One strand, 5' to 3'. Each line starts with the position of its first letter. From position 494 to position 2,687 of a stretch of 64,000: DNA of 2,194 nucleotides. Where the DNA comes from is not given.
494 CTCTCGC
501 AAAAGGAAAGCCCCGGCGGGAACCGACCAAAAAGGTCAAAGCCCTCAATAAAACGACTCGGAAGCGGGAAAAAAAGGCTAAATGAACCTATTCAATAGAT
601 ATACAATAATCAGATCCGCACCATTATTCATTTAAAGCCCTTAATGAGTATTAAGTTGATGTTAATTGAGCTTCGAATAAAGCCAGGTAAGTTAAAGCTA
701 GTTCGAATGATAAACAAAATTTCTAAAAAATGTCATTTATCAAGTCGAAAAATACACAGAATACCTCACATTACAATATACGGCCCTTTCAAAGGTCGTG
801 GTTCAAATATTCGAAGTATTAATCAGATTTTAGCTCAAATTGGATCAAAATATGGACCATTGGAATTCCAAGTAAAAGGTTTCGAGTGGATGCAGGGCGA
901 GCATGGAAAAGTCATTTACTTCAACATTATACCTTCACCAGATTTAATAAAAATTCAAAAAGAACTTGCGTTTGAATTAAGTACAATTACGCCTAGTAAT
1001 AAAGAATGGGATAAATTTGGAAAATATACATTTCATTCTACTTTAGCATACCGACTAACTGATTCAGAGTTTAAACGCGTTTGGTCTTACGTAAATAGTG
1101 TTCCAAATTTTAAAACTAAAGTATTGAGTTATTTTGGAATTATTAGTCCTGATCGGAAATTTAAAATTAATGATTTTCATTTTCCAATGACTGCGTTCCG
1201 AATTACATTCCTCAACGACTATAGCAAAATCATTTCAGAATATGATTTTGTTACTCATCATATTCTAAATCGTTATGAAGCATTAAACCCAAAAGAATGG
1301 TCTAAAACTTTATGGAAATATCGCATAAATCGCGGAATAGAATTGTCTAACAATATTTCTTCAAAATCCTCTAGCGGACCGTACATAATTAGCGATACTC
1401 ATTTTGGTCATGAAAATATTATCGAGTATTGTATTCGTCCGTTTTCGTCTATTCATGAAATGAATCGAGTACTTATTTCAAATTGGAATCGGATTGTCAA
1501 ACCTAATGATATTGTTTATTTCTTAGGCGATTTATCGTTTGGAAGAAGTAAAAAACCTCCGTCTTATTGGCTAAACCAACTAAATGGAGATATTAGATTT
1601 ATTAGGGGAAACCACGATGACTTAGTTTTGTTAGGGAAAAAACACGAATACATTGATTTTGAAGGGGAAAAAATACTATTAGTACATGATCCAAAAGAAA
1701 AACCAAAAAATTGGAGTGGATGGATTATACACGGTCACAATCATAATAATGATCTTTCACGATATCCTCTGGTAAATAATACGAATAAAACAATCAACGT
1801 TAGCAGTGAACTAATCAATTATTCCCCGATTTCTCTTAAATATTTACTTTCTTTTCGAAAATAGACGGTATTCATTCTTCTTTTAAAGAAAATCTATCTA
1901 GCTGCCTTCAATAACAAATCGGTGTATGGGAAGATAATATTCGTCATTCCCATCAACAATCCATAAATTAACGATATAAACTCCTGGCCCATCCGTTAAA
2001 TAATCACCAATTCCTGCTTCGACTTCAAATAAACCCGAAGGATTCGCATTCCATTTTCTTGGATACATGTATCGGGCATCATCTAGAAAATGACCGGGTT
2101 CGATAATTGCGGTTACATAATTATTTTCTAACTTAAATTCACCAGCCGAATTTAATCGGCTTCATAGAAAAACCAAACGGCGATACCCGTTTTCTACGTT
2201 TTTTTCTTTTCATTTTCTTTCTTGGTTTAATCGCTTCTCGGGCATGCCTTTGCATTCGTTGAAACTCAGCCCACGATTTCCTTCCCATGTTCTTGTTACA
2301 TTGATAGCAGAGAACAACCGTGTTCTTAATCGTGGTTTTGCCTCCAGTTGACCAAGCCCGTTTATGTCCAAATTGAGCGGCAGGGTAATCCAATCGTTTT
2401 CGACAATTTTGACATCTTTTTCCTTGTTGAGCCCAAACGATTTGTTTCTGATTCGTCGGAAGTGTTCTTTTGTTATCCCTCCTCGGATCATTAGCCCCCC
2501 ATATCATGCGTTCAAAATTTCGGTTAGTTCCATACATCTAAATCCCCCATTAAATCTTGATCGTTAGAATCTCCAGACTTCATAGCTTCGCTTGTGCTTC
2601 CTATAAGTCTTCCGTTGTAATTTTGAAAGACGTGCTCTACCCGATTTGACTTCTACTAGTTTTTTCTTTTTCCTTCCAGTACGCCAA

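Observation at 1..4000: Low-GC island with RNA-end-processing and nuclease genes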

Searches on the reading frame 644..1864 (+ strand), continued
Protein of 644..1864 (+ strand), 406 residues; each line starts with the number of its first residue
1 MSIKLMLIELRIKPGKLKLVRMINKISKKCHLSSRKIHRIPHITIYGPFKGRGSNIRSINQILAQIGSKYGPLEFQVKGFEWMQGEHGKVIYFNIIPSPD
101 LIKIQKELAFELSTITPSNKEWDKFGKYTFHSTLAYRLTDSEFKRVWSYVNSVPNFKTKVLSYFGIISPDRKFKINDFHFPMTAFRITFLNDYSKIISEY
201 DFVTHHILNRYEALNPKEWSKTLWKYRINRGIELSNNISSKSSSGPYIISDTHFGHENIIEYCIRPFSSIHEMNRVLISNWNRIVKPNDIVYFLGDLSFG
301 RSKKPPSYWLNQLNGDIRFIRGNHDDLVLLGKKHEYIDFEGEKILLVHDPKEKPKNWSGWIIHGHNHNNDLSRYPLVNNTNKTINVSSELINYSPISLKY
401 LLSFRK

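Call 80: search_dna_similar(query=window:644-1864:+, collection=plasmids, mode=protein, max_rows=10, max_evalue=0.00001)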
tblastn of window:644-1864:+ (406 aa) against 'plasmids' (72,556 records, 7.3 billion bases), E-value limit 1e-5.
Records with a match: 154; places in all: 157; records where one place covers at least 80% of the query: 0.
Best place of each record, by identity: <60% 154.
By first word of the organism name: Sinorhizobium 71; Halobacterium 8; Mesorhizobium 6; Bacillus 5; Halomicrobium 4; Methylobacterium 4; Paracoccus 4; Clostridium 3; Collinsella 3; Rhizobium 3; and 28 more.
By predicted mobility (MOB-suite, as given by PLSDB): non-mobilizable 81; mobilizable 62; conjugative 11.
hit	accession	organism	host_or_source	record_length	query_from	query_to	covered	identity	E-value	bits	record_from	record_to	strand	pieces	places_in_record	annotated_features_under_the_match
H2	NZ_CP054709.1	Halarchaeum sp. CBA1220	solar salt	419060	251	403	38%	45.3%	4e-37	150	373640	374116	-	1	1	metallophosphoesterase family protein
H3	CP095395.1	Natribaculum longum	cell culture,saline soil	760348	251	406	38%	44.0%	2e-33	140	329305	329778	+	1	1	none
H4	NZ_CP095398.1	Natribaculum luteum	cell culture,brine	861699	251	406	38%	44.0%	2e-33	139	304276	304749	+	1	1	metallophosphoesterase family protein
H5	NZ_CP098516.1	Haloplanus sp. GDY1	cell culture,salt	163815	251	404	38%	42.5%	7e-34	141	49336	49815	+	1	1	metallophosphoesterase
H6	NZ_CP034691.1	Halorubrum sp. BOL3-1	-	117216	251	404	38%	41.9%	4e-34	142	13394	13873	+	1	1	metallophosphoesterase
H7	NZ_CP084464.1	Halomicrobium salinisoli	cell culture,gobi saline soil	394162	251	404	38%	38.8%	3e-31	133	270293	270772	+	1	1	metallophosphoesterase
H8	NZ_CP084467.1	Halomicrobium salinisoli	cell culture,gobi saline soil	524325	251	404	38%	38.8%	1e-30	132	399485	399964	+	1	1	metallophosphoesterase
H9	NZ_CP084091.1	Halomicrobium urmianum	cell culture,salt lake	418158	251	404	38%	38.1%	5e-30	129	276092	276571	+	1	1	metallophosphoesterase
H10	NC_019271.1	Veillonella sp. OK1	Homo sapiens,saliva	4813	251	404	38%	36.4%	2e-16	89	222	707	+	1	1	metallophosphoesterase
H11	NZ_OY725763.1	Parabacteroides distasonis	-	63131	251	399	37%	36.7%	2e-12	77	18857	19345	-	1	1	metallophosphoesterase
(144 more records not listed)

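Call 94: search_protein_families(library=pfam, proteins=[L132:3486-4067:+, L132:6184-6810:+, L132:7147-9006:+, L132:2038-2583:+, L140:3074-4318:+, L140:4359-5558:+, L140:5555-6067:+, L140:7665-8330:-, L140:8301-9629:+, L140:9642-10358:+], max_evalue=0.001)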
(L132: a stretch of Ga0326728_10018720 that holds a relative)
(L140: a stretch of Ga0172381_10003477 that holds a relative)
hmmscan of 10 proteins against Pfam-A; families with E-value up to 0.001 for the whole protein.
L132:3486-4067:+ (193 aa): 0 families

L132:6184-6810:+ (208 aa): 0 families

L132:7147-9006:+ (619 aa): 4 families
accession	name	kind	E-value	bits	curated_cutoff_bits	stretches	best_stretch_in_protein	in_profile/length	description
PF00733.27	Asn_synthase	-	1.5e-77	262.1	21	1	247-598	5-354/354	Asparagine synthase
PF13537.11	GATase_7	-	1.5e-53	180.5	25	1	47-167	1-123/123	Glutamine amidotransferase domain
PF13522.11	GATase_6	-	2.4e-48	163.9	27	1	32-161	1-130/130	Glutamine amidotransferase domain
PF12481.13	DUF3700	-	3.8e-05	23.7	27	1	70-164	77-175/228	Aluminium induced protein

L132:2038-2583:+ (181 aa): 0 families

L140:3074-4318:+ (414 aa): 2 families
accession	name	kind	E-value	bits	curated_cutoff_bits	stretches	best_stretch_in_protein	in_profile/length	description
PF06973.17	DUF1297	-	1.6e-56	191.3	23.8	1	224-414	1-188/188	Domain of unknown function (DUF1297)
PF06849.18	DUF1246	-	7.6e-39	132.9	25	1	54-191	1-122/122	Protein of unknown function (DUF1246)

L140:4359-5558:+ (399 aa): 3 families
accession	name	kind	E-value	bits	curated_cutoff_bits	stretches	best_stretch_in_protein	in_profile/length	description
PF06114.19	Peptidase_M78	-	2.6e-16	60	22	1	186-311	2-121/123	IrrE N-terminal-like domain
PF01381.28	HTH_3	-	6.9e-07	29.7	23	1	30-78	2-50/55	Helix-turn-helix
PF12844.13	HTH_19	-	0.00058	20.2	30.2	0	33-73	8-48/64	Helix-turn-helix domain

L140:5555-6067:+ (170 aa): 1 family
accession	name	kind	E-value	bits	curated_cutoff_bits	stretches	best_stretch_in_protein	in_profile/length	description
PF14367.12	DUF4411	-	4.3e-30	105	23.5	1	7-167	1-159/159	Domain of unknown function (DUF4411)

L140:7665-8330:- (221 aa): 3 families
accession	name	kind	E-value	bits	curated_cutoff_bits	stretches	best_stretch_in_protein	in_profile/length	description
PF01844.29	HNH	-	8e-13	48.8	21.4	1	109-151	1-46/47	HNH endonuclease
PF14279.12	HNH_5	-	4.8e-10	39.7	27.5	1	109-152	1-46/56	HNH endonuclease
PF13395.12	HNH_4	-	0.00017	21.9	22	1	121-151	20-50/54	HNH endonuclease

L140:8301-9629:+ (442 aa): 1 family
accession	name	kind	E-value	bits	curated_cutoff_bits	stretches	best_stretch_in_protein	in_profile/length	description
PF00709.27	Adenylsucc_synt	-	5.1e-154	513.4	27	1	13-439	1-415/416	Adenylosuccinate synthetase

L140:9642-10358:+ (238 aa): 0 families
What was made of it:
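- In L140 the fusion sits with ImmA/IrrE-DUF4411 and an HNH in the same convergent arrangement (call 94).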

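Call 95: predict_structure(alignment_id=A2)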
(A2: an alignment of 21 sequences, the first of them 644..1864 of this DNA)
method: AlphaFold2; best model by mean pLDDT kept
length: 406 residues; sequences in the alignment: 21
mean_pLDDT: 84.7   pTM: 0.81
mean pLDDT of the five models: 84.7, 84.1, 83.9, 82.8, 81.9
residues with pLDDT >= 90: 194; 70-90: 159; 50-70: 39; < 50: 14
segments of 3 or more residues with pLDDT < 50: 167-173
pLDDT, mean of each block of 10 residues (from residue 1): 83 84 89 88 89 90 96 91 91 93 94 87 77 93 88 54 49 56 92 91 96 94 93 72 79 85 80 93 92 89 82 94 77 90 90 85 73 80 88 90 71
secondary structure, 60 per line:
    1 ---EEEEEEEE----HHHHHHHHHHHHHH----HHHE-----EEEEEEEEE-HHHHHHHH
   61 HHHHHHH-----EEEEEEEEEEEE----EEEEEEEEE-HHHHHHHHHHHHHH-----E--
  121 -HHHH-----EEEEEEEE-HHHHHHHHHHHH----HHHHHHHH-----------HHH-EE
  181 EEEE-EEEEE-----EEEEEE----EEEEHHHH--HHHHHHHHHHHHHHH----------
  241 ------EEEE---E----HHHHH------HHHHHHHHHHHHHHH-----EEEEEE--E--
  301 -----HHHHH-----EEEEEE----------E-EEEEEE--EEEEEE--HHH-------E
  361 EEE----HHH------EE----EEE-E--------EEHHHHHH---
elements in order: E4-11 H16-29 E43-51 H53-67 E73-84 E89-97 H99-112 H122-125 E131-138 H140-151 H156-163 E179-184 E186-190 E196-201 E206-209 H210-213 H216-230 E247-250 H259-263 H270-284 E290-295 H306-310 E316-321 E334-339 E342-347 E360-363 E383-385 H398-403

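Call 100: search_protein_families(library=pfam, alignment_id=A6, max_evalue=0.001)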
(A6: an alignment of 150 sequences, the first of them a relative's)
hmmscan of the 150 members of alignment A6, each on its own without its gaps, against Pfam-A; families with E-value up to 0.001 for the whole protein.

A. member 1, L002:11435-11944:- (169 aa): 3 families
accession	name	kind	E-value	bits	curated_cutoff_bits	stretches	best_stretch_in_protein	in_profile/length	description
PF10108.15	DNA_pol_B_exo2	-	3.6e-10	40.3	24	1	36-166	28-175/213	Predicted 3'-5' exonuclease related to the exonuclease domain of PolB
PF13482.12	RNase_H_2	-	3.3e-09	37.4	22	1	6-162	1-162/165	RNase_H superfamily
PF03104.25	DNA_pol_B_exo1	-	3.1e-07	30.5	23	1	34-84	134-186/242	DNA polymerase family B, exonuclease domain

B. families by the number of members that match (of 150 scanned): 116 families (the first 25 are shown)
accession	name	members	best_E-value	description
PF04011.17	LemA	4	3.8e-33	LemA family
PF00293.34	NUDIX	3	1.8e-12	NUDIX domain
PF04343.18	DUF488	2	1.5e-23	Domain of unknown function DUF488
PF03780.18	Asp23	2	7.3e-23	Asp23 family, cell envelope-related function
PF14559.12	TPR_19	2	1.5e-22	Tetratricopeptide repeat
PF00528.27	BPD_transp_1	2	4.3e-18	Binding-protein-dependent transport system inner membrane component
PF00278.28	Orn_DAP_Arg_deC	2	1.5e-16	Pyridoxal-dependent decarboxylase, C-terminal sheet domain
PF13563.12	2_5_RNA_ligase2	2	2.1e-16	2'-5' RNA ligase superfamily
PF22751.1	DUF488-N3a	2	1.5e-11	Active DUF488-N3 subclade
PF13412.12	HTH_24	2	4.6e-05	Winged helix-turn-helix DNA-binding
PF03306.18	AAL_decarboxy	1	1.2e-64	Alpha-acetolactate decarboxylase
PF00180.25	Iso_dh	1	3.6e-57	Isocitrate/isopropylmalate dehydrogenase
PF00515.34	TPR_1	1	3e-54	Tetratricopeptide repeat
PF22557.2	DuOB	1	5.2e-50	Dual OB-containing domain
PF13414.12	TPR_11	1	6e-50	TPR repeat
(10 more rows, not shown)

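Call 101: fold_search(model_id=the predicted structure, library=pdb)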
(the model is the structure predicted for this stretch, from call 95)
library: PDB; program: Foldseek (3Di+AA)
matches with E <= 10: 346; with E <= 0.001: 21
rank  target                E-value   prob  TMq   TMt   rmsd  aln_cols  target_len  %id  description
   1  1xm7_A                8.1e-08  1.00  0.32  0.66   5.4       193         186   27  The Crystal Structure of the Protein of Unknown Function AQ665 from Aquifex aeolicus (released 2004-11-16)
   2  7pub_DQ               8.9e-06  1.00  0.29  0.44   8.2       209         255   11  Late assembly intermediate of the Trypanosoma brucei mitoribosomal small subunit (released 2022-05-04)
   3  6hiw_DQ               2.2e-05  1.00  0.32  0.48   7.3       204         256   11  Cryo-EM structure of the Trypanosoma brucei mitochondrial ribosome - This entry contains the complete small mitoribos (released 2018-09-26)
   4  2d4g_A                7.9e-05  1.00  0.32  0.71   5.1       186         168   18  Structure of YjcG protein, a putative 2'-5' RNA ligase from Bacillus subtilis (released 2006-10-17)
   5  6d31                  1.1e-04  1.00  0.33  0.65   7.0       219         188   10  Structure of human Usb1 with adenosine 5'-monophosphate (released 2018-09-05)
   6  5v1m                  1.1e-04  1.00  0.33  0.67   6.4       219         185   10  Structure of human Usb1 with uridine 5'-monophosphate (released 2017-08-16)
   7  6d2z_A                1.4e-04  1.00  0.31  0.60   7.0       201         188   10  Structure of human Usb1 with uridine-adenosine, inactive H208Q mutant (released 2018-09-05)
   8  7aor_ar               1.4e-04  1.00  0.30  0.46  10.4       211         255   15  mt-SSU from Trypanosoma cruzi in complex with mt-IF-3. (released 2021-04-28)
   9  4h7w                  1.8e-04  1.00  0.30  0.60   6.8       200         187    9  Crystal Structure of Human C16orf57 (released 2013-02-06)
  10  1jh6_A                1.9e-04  1.00  0.33  0.69   7.2       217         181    9  Semi-reduced Cyclic Nucleotide Phosphodiesterase from Arabidopsis thaliana (released 2002-02-06)
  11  2fyh_MODEL_1_A        3.0e-04  1.00  0.31  0.62   4.6       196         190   16  Solution structure of the 2'-5' RNA ligase-like protein from Pyrococcus furiosus (released 2007-02-20)
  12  6xsa_A                4.4e-04  1.00  0.23  0.45   5.4       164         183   17  Crystal structure of human Vps29 complexed with RaPID-derived cyclic peptide RT-L2 (released 2021-07-14)
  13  7ane_ar               4.7e-04  1.00  0.30  0.47   7.2       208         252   12  Leishmania Major mitochondrial ribosome (released 2021-06-23)
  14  5ldo_D                4.7e-04  1.00  0.27  0.57   6.2       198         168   10  Crystal structure of E.coli LigT complexed with 3'-AMP (released 2017-01-18)
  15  3psn_A                5.3e-04  1.00  0.22  0.45   6.0       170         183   18  Crystal structure of mouse VPS29 complexed with Mn2+ (released 2010-12-15)
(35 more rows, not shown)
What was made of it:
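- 644..1864 (+): 406-aa fusion. The N-terminal half is a 2H (LigT/YjcG-like) phosphoesterase and the C-terminal half is a calcineurin-like metallophosphoesterase (Aq_1665 / phrog_547 type). GC 31%, GC3 24%. Both HxT motifs and all MPP metal motifs are intact. It lacks the family's conserved C-terminal ~20-aa tail. AF2 model pLDDT 84.7, with Foldseek hits to 1xm7, YjcG 2d4g, Usb1, CPDase and LigT (calls 95, 101).
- On 2H phosphoesterase superfamily: Foldseek hits YjcG, LigT, CPDase and Usb1 (call 101).
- Closest known: Viral 2H phosphodiesterases that destroy immune nucleotide signals. Different: Structural similarity to the cGAMP PDE is weaker (TM 0.41-0.42) than to YjcG/LigT (0.57-0.71) (call 101).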

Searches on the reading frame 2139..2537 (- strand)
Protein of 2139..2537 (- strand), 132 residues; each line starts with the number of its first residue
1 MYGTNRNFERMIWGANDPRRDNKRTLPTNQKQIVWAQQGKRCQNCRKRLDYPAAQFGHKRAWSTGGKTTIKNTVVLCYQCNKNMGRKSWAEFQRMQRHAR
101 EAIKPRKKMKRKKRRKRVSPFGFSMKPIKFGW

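Call 6: search_protein_families(library=pfam, proteins=[window:2139-2537:-], max_evalue=0.1)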
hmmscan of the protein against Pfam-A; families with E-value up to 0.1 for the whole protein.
window:2139-2537:- (132 aa): 7 families
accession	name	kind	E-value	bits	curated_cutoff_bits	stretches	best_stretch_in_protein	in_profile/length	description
PF01844.29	HNH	-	7.1e-09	36.1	21.4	1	42-85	1-45/47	HNH endonuclease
PF14279.12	HNH_5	-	2.7e-07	30.8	27.5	1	42-95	1-54/56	HNH endonuclease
PF02945.21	Endonuclease_7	-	1.1e-05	25.7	23.6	1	25-87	9-66/82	Recombination endonuclease VII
PF03567.20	Sulfotransfer_2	-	0.017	15.7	22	1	4-51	130-175/252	Sulfotransferase family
PF00437.27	T2SSE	-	0.029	13.4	24.9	1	33-115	271-342/370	Type II/IV secretion system protein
PF13451.12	zf_Tbcl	-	0.059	13.8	24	0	35-48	29-42/48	Probable treble clef domain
PF19817.4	DUF6300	-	0.069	13.7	27.8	1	36-83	6-52/110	Family of unknown function (DUF6300)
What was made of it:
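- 2139..2537 (-): 132-aa HNH (ββα-Me) endonuclease with two CxxC pairs and a basic tail ending in FGW. GC 42%. Pfam HNH 7e-9, HNH_5 3e-7, Endonuclease_7 1e-5 (call 6).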

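Call 16: search_protein_families(library=phrogs, proteins=[window:2139-2537:-], max_evalue=0.01)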
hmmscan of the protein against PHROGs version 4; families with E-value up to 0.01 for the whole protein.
window:2139-2537:- (132 aa): 20 families
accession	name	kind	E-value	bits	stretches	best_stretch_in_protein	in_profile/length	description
phrog_2118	-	DNA, RNA and nucleotide metabolism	3.7e-13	50.7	1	24-130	161-265/301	HNH endonuclease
phrog_7785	-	DNA, RNA and nucleotide metabolism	4.1e-10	40.8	1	9-116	40-143/147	HNH endonuclease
phrog_333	-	DNA, RNA and nucleotide metabolism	5.5e-10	40.5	1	9-120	4-110/138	HNH endonuclease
phrog_6050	-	DNA, RNA and nucleotide metabolism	2.8e-08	34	1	18-114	290-389/402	HNH endonuclease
phrog_2214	-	DNA, RNA and nucleotide metabolism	5.7e-08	33.3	1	31-113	185-265/429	HNH endonuclease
phrog_1271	-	DNA, RNA and nucleotide metabolism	1.6e-07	32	1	28-114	251-340/361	HNH endonuclease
phrog_338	-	DNA, RNA and nucleotide metabolism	5.7e-07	30.2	1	19-117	187-291/340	HNH endonuclease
phrog_740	-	DNA, RNA and nucleotide metabolism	6.9e-07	29.6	1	23-86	22-86/332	HNH endonuclease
phrog_589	-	DNA, RNA and nucleotide metabolism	9.1e-07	29.8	1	31-114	83-165/179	HNH endonuclease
phrog_1035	-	DNA, RNA and nucleotide metabolism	1.8e-06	29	1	19-115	139-237/271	endonuclease VII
phrog_5718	-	DNA, RNA and nucleotide metabolism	6.1e-06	26.5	1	22-110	111-200/394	HNH endonuclease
phrog_8660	-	DNA, RNA and nucleotide metabolism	9.3e-05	23.6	1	25-93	110-185/196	HNH endonuclease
phrog_8828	-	DNA, RNA and nucleotide metabolism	0.00019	22.4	1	58-128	92-158/205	HNH endonuclease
phrog_119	-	DNA, RNA and nucleotide metabolism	0.00027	20.9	1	30-118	194-297/443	HNH endonuclease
phrog_16726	-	DNA, RNA and nucleotide metabolism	0.00041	21.2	1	30-110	84-164/308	HNH endonuclease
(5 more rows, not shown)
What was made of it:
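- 2139..2537 (-): 20 PHROG HNH families (call 16).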

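Call 17: search_protein_families(library=padloc, proteins=[window:2139-2537:-], max_evalue=0.01)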
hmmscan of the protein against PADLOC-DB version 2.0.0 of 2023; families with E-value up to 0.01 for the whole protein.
window:2139-2537:- (132 aa): 3 families
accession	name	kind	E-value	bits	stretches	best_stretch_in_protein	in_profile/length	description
PDLC03418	REase_II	-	2.1e-06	25.1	1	19-82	304-367/372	Type II restriction enzyme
PDLC00749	Effector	-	0.0053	13.8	0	20-49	10-39/395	Endonuclease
PDLC01997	SAVED1--SAVED_HNH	-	0.0072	13.8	0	23-51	3-31/368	-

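Call 31: search_protein_families(library=ncbifam, proteins=[window:2139-2537:-], max_evalue=0.01)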
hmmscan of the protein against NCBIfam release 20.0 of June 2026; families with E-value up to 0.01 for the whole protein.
window:2139-2537:- (132 aa): 1 family
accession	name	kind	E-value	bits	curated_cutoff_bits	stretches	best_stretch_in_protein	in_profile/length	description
NF040563.1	guided_IscB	equivalog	5.3e-08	32.4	175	1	30-108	183-263/314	RNA-guided endonuclease IscB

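Call 66: search_dna_similar(query=window:2139-2537:-, collection=phages, mode=protein, max_rows=12, max_evalue=0.001)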
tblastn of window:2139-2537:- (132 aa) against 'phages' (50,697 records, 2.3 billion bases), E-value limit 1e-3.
Records with a match: 1; places in all: 1; records where one place covers at least 80% of the query: 0.
Best place of each record, by identity: <60% 1.
By first word of the organism name: Nitrosopumilaceae 1.
By host as written in the record: - 1.
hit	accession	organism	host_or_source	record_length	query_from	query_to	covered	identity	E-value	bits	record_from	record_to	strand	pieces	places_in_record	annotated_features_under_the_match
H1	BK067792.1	Nitrosopumilaceae spindle-shaped virus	seawater environment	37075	24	99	58%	28.9%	2e-5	48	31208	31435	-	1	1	ORF66 | ORF65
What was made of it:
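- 2139..2537 (-): The only phage-database hit is a Nitrosopumilaceae spindle-shaped virus at 29% identity (call 66).
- HNH: only a weak hit to a thaumarchaeal virus (call 66).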

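Call 67: find_related_loci(query=window:2139-2537:-, collection=viral_contigs, flank=4000)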
Query window:2139-2537:- (132 aa) in viral_contigs; peptide patterns used: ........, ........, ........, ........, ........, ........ (x = any residue, [..] = any of these).
No stretch of DNA in the collection matches any of the patterns.
